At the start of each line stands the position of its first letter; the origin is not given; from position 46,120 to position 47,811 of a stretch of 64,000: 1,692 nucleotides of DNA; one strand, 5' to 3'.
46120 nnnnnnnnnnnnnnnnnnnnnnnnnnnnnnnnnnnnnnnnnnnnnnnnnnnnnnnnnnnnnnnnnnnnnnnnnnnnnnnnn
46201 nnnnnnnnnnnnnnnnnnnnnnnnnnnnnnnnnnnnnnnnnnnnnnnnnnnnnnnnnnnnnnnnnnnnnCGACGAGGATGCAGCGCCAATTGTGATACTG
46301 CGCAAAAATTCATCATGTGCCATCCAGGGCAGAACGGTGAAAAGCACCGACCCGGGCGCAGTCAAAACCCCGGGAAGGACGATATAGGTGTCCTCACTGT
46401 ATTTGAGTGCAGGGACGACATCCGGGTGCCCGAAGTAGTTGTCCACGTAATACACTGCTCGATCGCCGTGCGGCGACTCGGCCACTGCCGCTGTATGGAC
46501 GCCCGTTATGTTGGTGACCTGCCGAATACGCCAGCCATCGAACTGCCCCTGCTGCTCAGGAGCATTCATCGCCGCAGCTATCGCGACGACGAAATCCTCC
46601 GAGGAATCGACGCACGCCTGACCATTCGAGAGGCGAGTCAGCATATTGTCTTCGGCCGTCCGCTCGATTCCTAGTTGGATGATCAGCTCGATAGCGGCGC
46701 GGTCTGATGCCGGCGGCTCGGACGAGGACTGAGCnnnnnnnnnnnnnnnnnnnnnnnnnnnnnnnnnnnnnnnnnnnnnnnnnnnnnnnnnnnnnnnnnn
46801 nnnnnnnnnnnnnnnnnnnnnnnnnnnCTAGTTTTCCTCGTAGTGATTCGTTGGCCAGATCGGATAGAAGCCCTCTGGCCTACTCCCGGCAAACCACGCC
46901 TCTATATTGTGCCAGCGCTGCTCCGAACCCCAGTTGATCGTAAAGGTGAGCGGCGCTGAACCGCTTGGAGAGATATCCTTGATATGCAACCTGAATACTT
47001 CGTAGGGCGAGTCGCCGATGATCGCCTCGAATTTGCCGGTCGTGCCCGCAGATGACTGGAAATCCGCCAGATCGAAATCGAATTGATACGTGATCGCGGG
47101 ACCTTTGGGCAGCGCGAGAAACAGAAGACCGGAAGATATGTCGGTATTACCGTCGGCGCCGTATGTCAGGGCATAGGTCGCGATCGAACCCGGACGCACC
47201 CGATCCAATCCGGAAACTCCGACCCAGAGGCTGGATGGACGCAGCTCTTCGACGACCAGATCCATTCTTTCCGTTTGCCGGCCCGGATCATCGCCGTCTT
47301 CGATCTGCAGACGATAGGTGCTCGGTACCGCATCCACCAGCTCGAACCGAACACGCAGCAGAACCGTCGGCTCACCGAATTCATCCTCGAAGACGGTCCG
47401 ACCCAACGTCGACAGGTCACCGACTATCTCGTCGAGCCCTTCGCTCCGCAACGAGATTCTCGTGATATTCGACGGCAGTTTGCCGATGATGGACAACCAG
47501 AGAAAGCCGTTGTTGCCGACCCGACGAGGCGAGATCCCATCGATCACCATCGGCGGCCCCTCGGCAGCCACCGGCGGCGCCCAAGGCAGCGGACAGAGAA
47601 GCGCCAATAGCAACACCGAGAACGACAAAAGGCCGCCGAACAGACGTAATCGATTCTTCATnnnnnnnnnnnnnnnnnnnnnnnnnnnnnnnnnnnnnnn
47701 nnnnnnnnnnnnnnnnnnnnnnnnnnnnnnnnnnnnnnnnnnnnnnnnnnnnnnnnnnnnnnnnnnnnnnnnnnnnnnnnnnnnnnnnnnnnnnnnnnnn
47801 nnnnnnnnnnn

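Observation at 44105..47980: Lower-GC two-gene island encoding a giant modular secreted protein and a secreted partner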

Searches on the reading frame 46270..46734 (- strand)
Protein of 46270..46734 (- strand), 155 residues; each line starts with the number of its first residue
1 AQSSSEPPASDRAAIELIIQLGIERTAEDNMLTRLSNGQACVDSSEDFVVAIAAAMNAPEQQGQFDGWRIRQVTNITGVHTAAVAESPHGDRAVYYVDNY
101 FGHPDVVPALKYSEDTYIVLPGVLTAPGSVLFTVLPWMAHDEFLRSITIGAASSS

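Call 34: search_protein_representatives(protein=window:46270-46734:-)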
Query: 155 residues. Proteins with E-value up to 0.001 (for the whole library): 12; up to 1e-10: 9; up to 1e-30: 2. The best 12 are listed.
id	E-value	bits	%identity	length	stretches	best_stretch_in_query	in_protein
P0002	3.5e-82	289.7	89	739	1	1-155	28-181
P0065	1.3e-31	125.6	51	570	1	11-151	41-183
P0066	4.7e-27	110.9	50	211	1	10-154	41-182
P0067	1.2e-22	96.6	33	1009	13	23-71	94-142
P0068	5.3e-19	84.8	44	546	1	9-139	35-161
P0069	2.1e-16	76.4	42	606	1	11-120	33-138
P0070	2.6e-15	72.8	49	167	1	9-106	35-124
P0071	1.0e-13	67.7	44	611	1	11-138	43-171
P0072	4.7e-12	62.2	42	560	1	8-132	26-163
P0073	2.9e-08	49.9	30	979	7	30-72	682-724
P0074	2.3e-05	40.5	38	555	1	35-122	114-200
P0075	1.1e-04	38.4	37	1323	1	8-110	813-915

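Call 35: search_protein_families(library=pfam, proteins=[P0065, P0066, P0067, P0068, P0069, P0071, P0072, P0073, P0074, P0075], max_evalue=0.01)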
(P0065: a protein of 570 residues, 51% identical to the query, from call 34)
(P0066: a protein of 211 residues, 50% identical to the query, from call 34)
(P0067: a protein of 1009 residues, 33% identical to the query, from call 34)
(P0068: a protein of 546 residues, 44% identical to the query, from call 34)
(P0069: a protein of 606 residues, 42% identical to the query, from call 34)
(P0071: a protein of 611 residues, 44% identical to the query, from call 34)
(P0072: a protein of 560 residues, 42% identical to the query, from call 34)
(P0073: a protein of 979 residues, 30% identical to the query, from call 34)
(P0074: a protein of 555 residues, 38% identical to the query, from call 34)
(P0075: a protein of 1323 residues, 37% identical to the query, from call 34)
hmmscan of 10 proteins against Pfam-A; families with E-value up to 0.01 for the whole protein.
P0065 (570 aa): 1 family
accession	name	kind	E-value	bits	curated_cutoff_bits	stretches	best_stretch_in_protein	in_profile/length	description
PF24595.1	DUF7619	-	1.3e-18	67.8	27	2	352-402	81-132/133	Domain of unknown function (DUF7619)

P0066 (211 aa): 0 families

P0067 (1009 aa): 8 families
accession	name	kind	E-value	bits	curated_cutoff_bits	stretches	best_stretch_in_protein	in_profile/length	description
PF09479.16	Flg_new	-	7.5e-273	881.7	27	14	170-234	1-65/65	Listeria-Bacteroides repeat domain (List_Bact_rpt)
PF18998.6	Flg_new_2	-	1.4e-56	188.8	23.6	12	613-658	27-72/73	Divergent InlB B-repeat domain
PF08327.17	AHSA1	-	7.5e-19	68.6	22.1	0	758-840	41-114/125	Activator of Hsp90 ATPase homolog 1-like protein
PF04269.17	DUF440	-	2.3e-16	60.4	27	0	352-409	5-60/101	Protein of unknown function, DUF440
PF20573.4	DUF6782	-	8.7e-16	58.3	27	0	184-220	161-199/241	Putative metallopeptidase family (DUF6782)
PF09500.16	YiiD_C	-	2e-13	50.9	27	0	257-315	28-86/144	Putative thioesterase (yiiD_Cterm)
PF16386.10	DUF4995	-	0.0086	16.5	28.4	0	1-63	1-65/73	Domain of unknown function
PF22069.2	Androglobin_IV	-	0.0099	16.3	27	0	745-766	57-78/109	Androglobin, domain IV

P0068 (546 aa): 3 families
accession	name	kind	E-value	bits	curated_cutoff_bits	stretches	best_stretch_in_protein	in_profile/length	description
PF24595.1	DUF7619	-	3.7e-09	37.2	27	1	333-378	82-130/133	Domain of unknown function (DUF7619)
PF00404.24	Dockerin_1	-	0.00028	21.4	22.9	1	484-531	1-49/57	Dockerin type I domain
PF00041.27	fn3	-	0.00095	19.8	25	1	397-471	10-80/84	Fibronectin type III domain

P0069 (606 aa): 3 families
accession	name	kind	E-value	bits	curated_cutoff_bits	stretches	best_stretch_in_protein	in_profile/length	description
PF24595.1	DUF7619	-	6e-17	62.4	27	2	343-391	81-133/133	Domain of unknown function (DUF7619)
PF00404.24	Dockerin_1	-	0.0002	21.9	22.9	1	547-594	2-52/57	Dockerin type I domain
PF02412.23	TSP_3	-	0.0022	18.1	25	1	517-539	14-36/36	Thrombospondin type 3 repeat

P0071 (611 aa): 4 families
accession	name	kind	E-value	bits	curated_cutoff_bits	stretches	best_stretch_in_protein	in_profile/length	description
PF24595.1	DUF7619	-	3e-19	69.8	27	2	357-407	81-132/133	Domain of unknown function (DUF7619)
PF02412.23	TSP_3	-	1.1e-07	31.9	25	1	511-532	15-36/36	Thrombospondin type 3 repeat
PF00404.24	Dockerin_1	-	2e-06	28.3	22.9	1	551-599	1-53/57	Dockerin type I domain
PF12245.14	Big_3_2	-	0.0016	19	23.3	0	439-497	56-113/122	Bacterial Ig-like domain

P0072 (560 aa): 2 families
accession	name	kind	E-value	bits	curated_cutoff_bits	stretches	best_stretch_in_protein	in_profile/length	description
PF24595.1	DUF7619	-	6.5e-22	78.5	27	2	342-393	81-133/133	Domain of unknown function (DUF7619)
PF00404.24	Dockerin_1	-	0.0046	17.6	22.9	1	499-545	2-49/57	Dockerin type I domain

P0073 (979 aa): 5 families
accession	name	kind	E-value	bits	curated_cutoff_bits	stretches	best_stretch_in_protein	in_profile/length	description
PF09479.16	Flg_new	-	6e-88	289.4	27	10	681-723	1-41/65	Listeria-Bacteroides repeat domain (List_Bact_rpt)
PF18998.6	Flg_new_2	-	1.2e-36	124.9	23.6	3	162-229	2-71/73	Divergent InlB B-repeat domain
PF16029.10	DUF4787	-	1.6e-07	31.7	27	0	374-388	46-60/63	Domain of unknown function (DUF4787)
PF21817.3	CapR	-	0.00023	21.7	24.2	0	327-338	11-22/67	CapR homology domain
PF16862.10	Glyco_hydro_79C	-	0.0074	17.6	27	0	430-509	28-96/103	Glycosyl hydrolase family 79 C-terminal beta domain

P0074 (555 aa): 1 family
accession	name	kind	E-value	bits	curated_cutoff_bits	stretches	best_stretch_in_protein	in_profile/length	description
PF24595.1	DUF7619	-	1.7e-18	67.4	27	2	384-431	83-132/133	Domain of unknown function (DUF7619)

P0075 (1323 aa): 4 families
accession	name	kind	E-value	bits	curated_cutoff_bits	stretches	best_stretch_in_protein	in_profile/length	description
PF24595.1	DUF7619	-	1.2e-16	61.4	27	2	1117-1165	82-131/133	Domain of unknown function (DUF7619)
PF07676.18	PD40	-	2.6e-14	53.2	20.9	0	90-114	12-38/38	WD40-like Beta Propeller Repeat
PF03160.20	Calx-beta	-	9.2e-11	42.2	27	1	444-554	5-119/119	Calx-beta domain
PF00404.24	Dockerin_1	-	3.8e-08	33.8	22.9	1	1271-1318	3-55/57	Dockerin type I domain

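Call 37: find_encoding_contigs(protein=P0065, flank=6000, max_places=3)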
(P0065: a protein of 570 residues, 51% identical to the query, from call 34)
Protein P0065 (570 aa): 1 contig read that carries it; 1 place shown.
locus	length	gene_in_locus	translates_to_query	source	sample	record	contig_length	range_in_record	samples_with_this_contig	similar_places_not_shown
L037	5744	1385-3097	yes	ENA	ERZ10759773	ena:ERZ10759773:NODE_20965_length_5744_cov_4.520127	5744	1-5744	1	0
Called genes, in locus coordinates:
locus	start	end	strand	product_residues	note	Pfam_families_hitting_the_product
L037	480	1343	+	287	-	-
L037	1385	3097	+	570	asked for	PF24595:DUF7619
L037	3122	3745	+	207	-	PF07589:PEP_exosort_dom (weak)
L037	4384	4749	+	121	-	-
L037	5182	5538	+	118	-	-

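Call 38: find_encoding_contigs(protein=P0071, flank=6000, max_places=3)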
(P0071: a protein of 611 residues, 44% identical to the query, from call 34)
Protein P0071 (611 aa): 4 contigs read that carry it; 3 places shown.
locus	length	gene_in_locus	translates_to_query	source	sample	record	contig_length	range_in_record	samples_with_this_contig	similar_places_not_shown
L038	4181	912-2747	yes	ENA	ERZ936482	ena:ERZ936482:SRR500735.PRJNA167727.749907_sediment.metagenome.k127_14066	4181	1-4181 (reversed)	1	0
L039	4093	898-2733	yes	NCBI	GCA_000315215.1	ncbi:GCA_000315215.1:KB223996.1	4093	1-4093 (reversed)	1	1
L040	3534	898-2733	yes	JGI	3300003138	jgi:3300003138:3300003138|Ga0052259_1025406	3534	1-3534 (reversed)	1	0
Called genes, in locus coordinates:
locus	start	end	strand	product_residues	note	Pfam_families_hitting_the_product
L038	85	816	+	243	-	-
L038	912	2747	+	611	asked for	PF24595:DUF7619, PF02412:TSP_3 (faint), PF00404:Dockerin_1 (weak)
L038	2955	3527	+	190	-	-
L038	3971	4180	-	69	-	?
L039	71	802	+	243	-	-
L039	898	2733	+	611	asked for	PF24595:DUF7619, PF02412:TSP_3 (faint), PF00404:Dockerin_1 (weak)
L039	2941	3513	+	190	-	-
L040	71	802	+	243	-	-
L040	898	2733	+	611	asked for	PF24595:DUF7619, PF02412:TSP_3 (faint), PF00404:Dockerin_1 (weak)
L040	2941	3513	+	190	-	-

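Call 40: find_encoding_contigs(protein=P0069, flank=6000, max_places=2)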
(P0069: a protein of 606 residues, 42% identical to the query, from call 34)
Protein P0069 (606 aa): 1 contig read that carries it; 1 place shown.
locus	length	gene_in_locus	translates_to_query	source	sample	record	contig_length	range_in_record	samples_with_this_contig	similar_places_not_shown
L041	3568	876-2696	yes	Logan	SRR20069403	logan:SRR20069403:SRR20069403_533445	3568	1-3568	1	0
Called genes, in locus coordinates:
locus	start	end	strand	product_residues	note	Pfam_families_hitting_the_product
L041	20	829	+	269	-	-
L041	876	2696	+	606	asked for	PF24595:DUF7619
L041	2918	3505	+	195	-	PF07589:PEP_exosort_dom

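Call 41: find_encoding_contigs(protein=P0072, flank=6000, max_places=2)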
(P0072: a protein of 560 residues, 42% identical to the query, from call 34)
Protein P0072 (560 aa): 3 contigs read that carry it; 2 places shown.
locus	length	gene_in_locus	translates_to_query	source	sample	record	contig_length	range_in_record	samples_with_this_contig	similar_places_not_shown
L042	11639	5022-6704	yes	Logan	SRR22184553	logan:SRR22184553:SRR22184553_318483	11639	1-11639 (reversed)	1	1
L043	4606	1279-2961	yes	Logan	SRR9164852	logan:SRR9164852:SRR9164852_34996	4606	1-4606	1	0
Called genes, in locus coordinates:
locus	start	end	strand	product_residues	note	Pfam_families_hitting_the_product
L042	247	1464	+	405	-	PF03453:MoeA_N, PF00994:MoCF_biosynth, PF03454:MoeA_C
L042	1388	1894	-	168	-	-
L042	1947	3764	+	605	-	PF02705:K_trans, PF22776:K_trans_C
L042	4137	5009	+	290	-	-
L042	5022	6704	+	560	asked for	PF24595:DUF7619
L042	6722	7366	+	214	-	-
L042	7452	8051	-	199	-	PF10518:TAT_signal (weak), PF05951:Peptidase_M15_2, PF08291:Peptidase_M15_3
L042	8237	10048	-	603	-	PF01593:Amino_oxidase (faint), PF03486:HI0933_like (faint), PF07992:Pyr_redox_2 (weak), PF13450:NAD_binding_8 (weak), PF00037:Fer4, PF14697:Fer4_21 (weak), PF12838:Fer4_7, PF13187:Fer4_9 (weak), +6 more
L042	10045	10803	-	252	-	PF02754:CCG (weak)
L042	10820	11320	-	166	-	PF13484:Fer4_16 (faint), PF14697:Fer4_21 (faint), PF13187:Fer4_9 (faint), PF00037:Fer4 (faint), PF12797:Fer4_2 (faint), PF12838:Fer4_7 (weak), PF13183:Fer4_8 (weak), PF13534:Fer4_17 (weak), +2 more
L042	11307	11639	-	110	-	?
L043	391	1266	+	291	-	-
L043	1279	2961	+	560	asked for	PF24595:DUF7619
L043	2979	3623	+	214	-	-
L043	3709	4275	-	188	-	PF10518:TAT_signal (weak), PF05951:Peptidase_M15_2, PF08291:Peptidase_M15_3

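Call 42: find_encoding_contigs(protein=P0068, flank=6000, max_places=2)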
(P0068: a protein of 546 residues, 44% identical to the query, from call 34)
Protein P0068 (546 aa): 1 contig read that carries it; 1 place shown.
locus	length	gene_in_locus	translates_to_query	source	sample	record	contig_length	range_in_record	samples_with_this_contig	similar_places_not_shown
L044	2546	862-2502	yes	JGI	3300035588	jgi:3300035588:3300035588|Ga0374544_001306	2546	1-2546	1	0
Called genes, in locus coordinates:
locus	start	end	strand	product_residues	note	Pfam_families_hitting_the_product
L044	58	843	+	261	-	-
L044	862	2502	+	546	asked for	PF24595:DUF7619 (faint)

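Call 56: search_protein_families(library=pfam, proteins=[L037:3122-3745:+, L038:2955-3527:+, L041:2918-3505:+, L042:6722-7366:+], max_evalue=1)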
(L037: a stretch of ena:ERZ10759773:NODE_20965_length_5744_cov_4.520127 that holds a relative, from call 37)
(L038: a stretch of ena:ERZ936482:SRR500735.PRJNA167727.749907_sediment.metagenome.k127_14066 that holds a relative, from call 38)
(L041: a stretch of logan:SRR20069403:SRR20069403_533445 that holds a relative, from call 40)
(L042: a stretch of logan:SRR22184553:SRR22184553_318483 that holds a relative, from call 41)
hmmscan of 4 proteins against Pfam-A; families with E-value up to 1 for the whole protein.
L037:3122-3745:+ (207 aa): 2 families
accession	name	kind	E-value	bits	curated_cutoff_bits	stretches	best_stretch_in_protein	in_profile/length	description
PF07589.16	PEP-CTERM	-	2.9e-06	27.6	20.7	1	178-201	1-24/24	PEP-CTERM motif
PF18205.6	VPDSG-CTERM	-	0.43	10.9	25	1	183-197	7-21/26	VPDSG-CTERM motif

L038:2955-3527:+ (190 aa): 2 families
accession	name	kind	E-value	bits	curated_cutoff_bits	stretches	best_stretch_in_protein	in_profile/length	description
PF07589.16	PEP-CTERM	-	1.1e-05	25.7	20.7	1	163-181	1-20/24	PEP-CTERM motif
PF09656.15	PGPGW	-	0.0028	17.6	23.3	1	152-189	7-45/53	Putative transmembrane protein (PGPGW)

L041:2918-3505:+ (195 aa): 4 families
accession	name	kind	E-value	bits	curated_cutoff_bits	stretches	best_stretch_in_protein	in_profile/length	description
PF07589.16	PEP-CTERM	-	9.3e-08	32.3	20.7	1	171-192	2-24/24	PEP-CTERM motif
PF00963.24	Cohesin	-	3.5e-05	24.5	24.1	1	29-165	3-138/139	Cohesin domain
PF18205.6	VPDSG-CTERM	-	0.012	15.8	25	1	175-194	7-26/26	VPDSG-CTERM motif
PF21564.2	Caudo_bapla_RBP_neck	-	0.26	12.2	27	1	88-101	6-19/21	Lactococcus phage p2, Receptor binding protein, neck domain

L042:6722-7366:+ (214 aa): 2 families
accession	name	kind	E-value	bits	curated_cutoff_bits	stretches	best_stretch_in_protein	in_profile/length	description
PF07589.16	PEP-CTERM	-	0.0001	22.7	20.7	1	186-208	2-24/24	PEP-CTERM motif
PF00963.24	Cohesin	-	0.00057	20.5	24.1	1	47-104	12-73/139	Cohesin domain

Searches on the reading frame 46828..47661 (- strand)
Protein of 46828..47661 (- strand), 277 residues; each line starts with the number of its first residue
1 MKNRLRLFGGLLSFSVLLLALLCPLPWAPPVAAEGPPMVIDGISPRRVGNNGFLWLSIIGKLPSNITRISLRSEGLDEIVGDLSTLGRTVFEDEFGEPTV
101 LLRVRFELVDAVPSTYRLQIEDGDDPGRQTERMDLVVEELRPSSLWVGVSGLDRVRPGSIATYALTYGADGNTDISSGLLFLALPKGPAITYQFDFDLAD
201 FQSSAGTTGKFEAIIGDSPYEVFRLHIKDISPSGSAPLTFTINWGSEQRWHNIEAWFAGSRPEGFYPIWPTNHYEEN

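Call 3: search_protein_families(library=pfam, proteins=[window:46828-47661:-], max_evalue=0.1)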
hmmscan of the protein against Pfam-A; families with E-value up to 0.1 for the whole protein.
window:46828-47661:- (277 aa): 0 families

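Call 4: search_protein_families(library=ncbifam, proteins=[window:46828-47661:-], max_evalue=0.1)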
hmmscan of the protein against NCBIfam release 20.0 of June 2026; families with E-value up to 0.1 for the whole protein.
window:46828-47661:- (277 aa): 0 families

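Call 11: find_homologous_proteins(query=window:46828-47661:-)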
Query window:46828-47661:- (277 aa): 1 proteins with E <= 0.001 among 2070 candidates.
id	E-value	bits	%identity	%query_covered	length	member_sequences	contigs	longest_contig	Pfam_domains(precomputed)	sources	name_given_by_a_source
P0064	6.0e-185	631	100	100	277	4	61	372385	-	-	-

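Call 12: find_encoding_contigs(protein=P0064, flank=6000, max_places=10)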
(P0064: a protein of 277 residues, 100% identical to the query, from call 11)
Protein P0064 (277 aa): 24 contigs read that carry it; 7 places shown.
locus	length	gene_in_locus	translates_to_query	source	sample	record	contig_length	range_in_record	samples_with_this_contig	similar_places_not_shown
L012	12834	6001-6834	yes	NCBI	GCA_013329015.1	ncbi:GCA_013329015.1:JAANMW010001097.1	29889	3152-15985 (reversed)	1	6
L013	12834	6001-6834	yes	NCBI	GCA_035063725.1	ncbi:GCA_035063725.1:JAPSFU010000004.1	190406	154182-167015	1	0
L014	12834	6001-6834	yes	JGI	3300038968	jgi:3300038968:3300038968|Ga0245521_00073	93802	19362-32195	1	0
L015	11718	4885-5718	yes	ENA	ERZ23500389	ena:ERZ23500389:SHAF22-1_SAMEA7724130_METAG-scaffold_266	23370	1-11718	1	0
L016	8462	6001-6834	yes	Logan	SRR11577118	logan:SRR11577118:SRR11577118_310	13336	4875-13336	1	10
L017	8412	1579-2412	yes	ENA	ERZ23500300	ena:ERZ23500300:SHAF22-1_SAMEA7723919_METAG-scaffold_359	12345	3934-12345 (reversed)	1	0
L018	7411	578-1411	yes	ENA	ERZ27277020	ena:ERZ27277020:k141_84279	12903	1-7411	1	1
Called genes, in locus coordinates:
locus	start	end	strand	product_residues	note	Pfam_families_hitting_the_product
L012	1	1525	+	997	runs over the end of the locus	PF03993:DUF349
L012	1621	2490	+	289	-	PF00027:cNMP_binding, PF06210:DUF1003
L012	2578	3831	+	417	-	PF00202:Aminotran_3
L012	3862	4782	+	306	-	PF00535:Glycos_transf_2, PF13641:Glyco_tranf_2_3 (weak)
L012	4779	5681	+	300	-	-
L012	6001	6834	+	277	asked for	-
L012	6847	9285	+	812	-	PF24595:DUF7619 (weak), PF02412:TSP_3 (faint)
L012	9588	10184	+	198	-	PF00440:TetR_N, PF17932:TetR_C_24 (weak), PF16925:TetR_C_13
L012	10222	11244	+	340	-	PF25881:HH_YBHG, PF25954:Beta-barrel_RND_2 (faint), PF25990:Beta-barrel_YknX (weak)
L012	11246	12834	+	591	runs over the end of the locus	PF00005:ABC_tran, PF13555:AAA_29 (faint), PF13604:AAA_30 (faint), PF00448:SRP54 (faint), PF13304:AAA_21 (faint), PF13476:AAA_23 (faint), PF00005:ABC_tran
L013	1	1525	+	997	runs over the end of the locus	PF03993:DUF349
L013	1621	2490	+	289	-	PF00027:cNMP_binding, PF06210:DUF1003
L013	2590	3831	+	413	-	PF00202:Aminotran_3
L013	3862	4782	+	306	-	PF00535:Glycos_transf_2, PF13641:Glyco_tranf_2_3 (weak)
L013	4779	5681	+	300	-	-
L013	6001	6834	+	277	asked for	-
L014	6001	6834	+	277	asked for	-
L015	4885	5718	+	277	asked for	-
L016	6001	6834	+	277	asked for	-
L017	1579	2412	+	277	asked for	-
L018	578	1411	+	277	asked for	-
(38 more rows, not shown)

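Call 33: search_solved_structures(query=window:46828-47661:-, max_evalue=10)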
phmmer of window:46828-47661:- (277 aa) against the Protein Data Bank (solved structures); distinct sequences matched with E-value up to 10: 2.
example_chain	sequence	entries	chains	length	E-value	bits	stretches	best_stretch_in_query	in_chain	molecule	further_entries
6y0h_A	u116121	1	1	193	0.82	11.9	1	157-246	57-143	Endo-1,4-beta-xylanase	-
7zq0_A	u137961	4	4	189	0.82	11.9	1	157-246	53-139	Endo-1,4-beta-xylanase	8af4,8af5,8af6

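Call 63: predict_structure(alignment_id=A5)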
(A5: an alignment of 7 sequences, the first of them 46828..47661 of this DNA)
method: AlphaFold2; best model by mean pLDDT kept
length: 277 residues; sequences in the alignment: 7
mean_pLDDT: 77.5   pTM: 0.72
mean pLDDT of the five models: 77.5, 74.3, 73.2, 68.6, 67.8
residues with pLDDT >= 90: 70; 70-90: 144; 50-70: 20; < 50: 43
segments of 3 or more residues with pLDDT < 50: 1-34, 269-277
pLDDT, mean of each block of 10 residues (from residue 1): 35 40 43 62 87 88 89 89 88 80 90 92 82 85 82 78 88 84 89 90 73 86 92 86 81 86 60 35
secondary structure, 60 per line:
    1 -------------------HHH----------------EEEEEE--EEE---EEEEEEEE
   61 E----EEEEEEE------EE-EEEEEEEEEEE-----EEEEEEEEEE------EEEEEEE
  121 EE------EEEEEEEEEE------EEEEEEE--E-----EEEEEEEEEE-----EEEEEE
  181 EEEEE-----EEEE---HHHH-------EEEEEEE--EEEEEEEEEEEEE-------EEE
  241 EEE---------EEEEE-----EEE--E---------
elements in order: E39-44 E47-49 E53-61 E66-72 E82-92 E98-107 E114-122 E129-138 E145-151 E160-169 E175-185 E191-194 H198-201 E209-215 E218-230 E238-243 E253-257 E263-265

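Call 70: fold_search(model_id=the predicted structure, library=pdb)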
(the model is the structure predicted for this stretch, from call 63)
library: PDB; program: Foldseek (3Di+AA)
matches with E <= 10: 1981; with E <= 0.001: 295
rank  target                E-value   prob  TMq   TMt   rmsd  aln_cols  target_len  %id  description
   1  8xez_A                2.4e-06  1.00  0.25  0.10  21.0       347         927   10  Cryo-EM structure of integrin ITGAV/ITGB3 complex, conformation 5 (released 2024-12-18)
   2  8xen_A                3.0e-06  1.00  0.24  0.09  20.4       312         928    9  Cryo-EM structure of integrin ITGAV/ITGB3 complex, conformation 4 (released 2024-12-18)
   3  4g1e_A                3.0e-06  1.00  0.22  0.08  21.7       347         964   11  Crystal structure of integrin alpha V beta 3 with coil-coiled tag. (released 2012-12-12)
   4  6avq_A                4.5e-06  1.00  0.25  0.09  20.0       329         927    9  The Therapeutic Antibody LM609 Selectively Inhibits Ligand Binding to Human alpha-V beta-3 Integrin via Steric Hindran (released 2017-11-01)
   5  1jv2_A                4.8e-06  1.00  0.27  0.10  20.7       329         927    9  CRYSTAL STRUCTURE OF THE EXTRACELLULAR SEGMENT OF INTEGRIN ALPHAVBETA3 (released 2001-10-17)
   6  8xer_A                5.0e-06  1.00  0.23  0.09  20.4       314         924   10  Cryo-EM structure of integrin ITGAV, ITGB3 and Cilengitide TFA complex, conformation 1 (released 2024-12-18)
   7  6avr_A                5.5e-06  1.00  0.25  0.09  20.8       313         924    9  Human alpha-V beta-3 Integrin (intermediate conformation) in complex with the therapeutic antibody LM609 (released 2017-11-01)
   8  3ije_A                6.4e-06  1.00  0.29  0.10  20.4       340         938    8  Crystal structure of the complete integrin alhaVbeta3 ectodomain plus an Alpha/beta transmembrane fragment (released 2009-09-29)
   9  4mmx_A                1.0e-05  1.00  0.26  0.09  20.5       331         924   11  Integrin AlphaVBeta3 ectodomain bound to the tenth domain of Fibronectin (released 2014-03-26)
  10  8xfo_A                1.8e-05  1.00  0.30  0.13  21.4       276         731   10  Cryo-EM structure of integrin ITGAV, ITGB3 and CYCLO (RGDFK) complex, conformation 2 (released 2024-12-18)
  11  5myo_D                2.1e-05  1.00  0.25  0.30  15.9       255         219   11  Structure of Pyroglutamate-Abeta-specific Fab c#6 in complex with human Abeta-pE3-12-PEGb (released 2017-06-28)
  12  1ncw_H                2.5e-05  1.00  0.26  0.30  16.0       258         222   12  Cationic Cyclization Antibody 4C6 in Complex with Benzoic Acid (released 2003-05-13)
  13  6avu_A                2.6e-05  1.00  0.23  0.09  21.1       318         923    8  Human alpha-V beta-3 Integrin (open conformation) in complex with the therapeutic antibody LM609 (released 2017-11-01)
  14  8t2v_A                2.7e-05  1.00  0.29  0.10  16.3       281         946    9  Cryo-EM Structures of Full-length Integrin alphaIIbbeta3 in Native Lipids (released 2023-07-26)
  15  9sv8_C                3.2e-05  1.00  0.24  0.21  18.3       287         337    8  Herpes simplex virus 2 delta28-73 glycoprotein C ectodomain in complex with C3b (released 2025-12-10)
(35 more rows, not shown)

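Call 98: find_homologous_proteins(query=A5)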
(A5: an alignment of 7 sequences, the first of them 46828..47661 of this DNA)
Query A5 (7 sequences) (277 aa, profile of the alignment): 2 proteins with E <= 0.001 among 8000 candidates.
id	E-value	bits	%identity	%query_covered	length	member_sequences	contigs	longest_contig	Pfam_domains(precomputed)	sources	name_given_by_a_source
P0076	1.6e-100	354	26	95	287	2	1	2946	-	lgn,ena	-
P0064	2.5e-94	334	100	100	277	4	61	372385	-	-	-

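Call 106: search_protein_families(library=pfam, alignment_id=A5, max_evalue=10)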
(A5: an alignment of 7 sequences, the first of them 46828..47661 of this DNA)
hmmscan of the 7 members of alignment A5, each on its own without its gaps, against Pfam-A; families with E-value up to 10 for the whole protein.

A. member 1, window:46828-47661:- (277 aa): 1 family
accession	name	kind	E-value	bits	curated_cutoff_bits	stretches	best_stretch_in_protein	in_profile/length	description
PF03639.19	Glyco_hydro_81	-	0.31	10.6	25.6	1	155-218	240-304/323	Glycosyl hydrolase family 81 N-terminal domain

B. families by the number of members that match (of 7 scanned): 7 families
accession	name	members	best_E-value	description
PF09176.16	Mpt_N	1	0.018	Methylene-tetrahydromethanopterin dehydrogenase, N-terminal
PF03706.18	LPG_synthase_TM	1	0.043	Lysylphosphatidylglycerol synthase TM region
PF15983.10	DUF4767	1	0.081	Domain of unknown function (DUF4767)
PF16300.11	WD40_4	1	0.13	Type of WD40 repeat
PF01833.30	TIG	1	0.19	IPT/TIG domain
PF10874.13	DUF2746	1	0.21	Protein of unknown function (DUF2746)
PF03639.19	Glyco_hydro_81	1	0.31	Glycosyl hydrolase family 81 N-terminal domain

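Call 109: search_protein_families(library=padloc, proteins=[window:46828-47661:-], max_evalue=0.01)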
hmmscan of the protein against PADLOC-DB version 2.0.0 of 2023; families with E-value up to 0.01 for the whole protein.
window:46828-47661:- (277 aa): 0 families

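Call 110: search_protein_families(library=phrogs, proteins=[window:46828-47661:-], max_evalue=0.01)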
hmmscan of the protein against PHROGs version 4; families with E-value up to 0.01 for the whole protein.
window:46828-47661:- (277 aa): 0 families
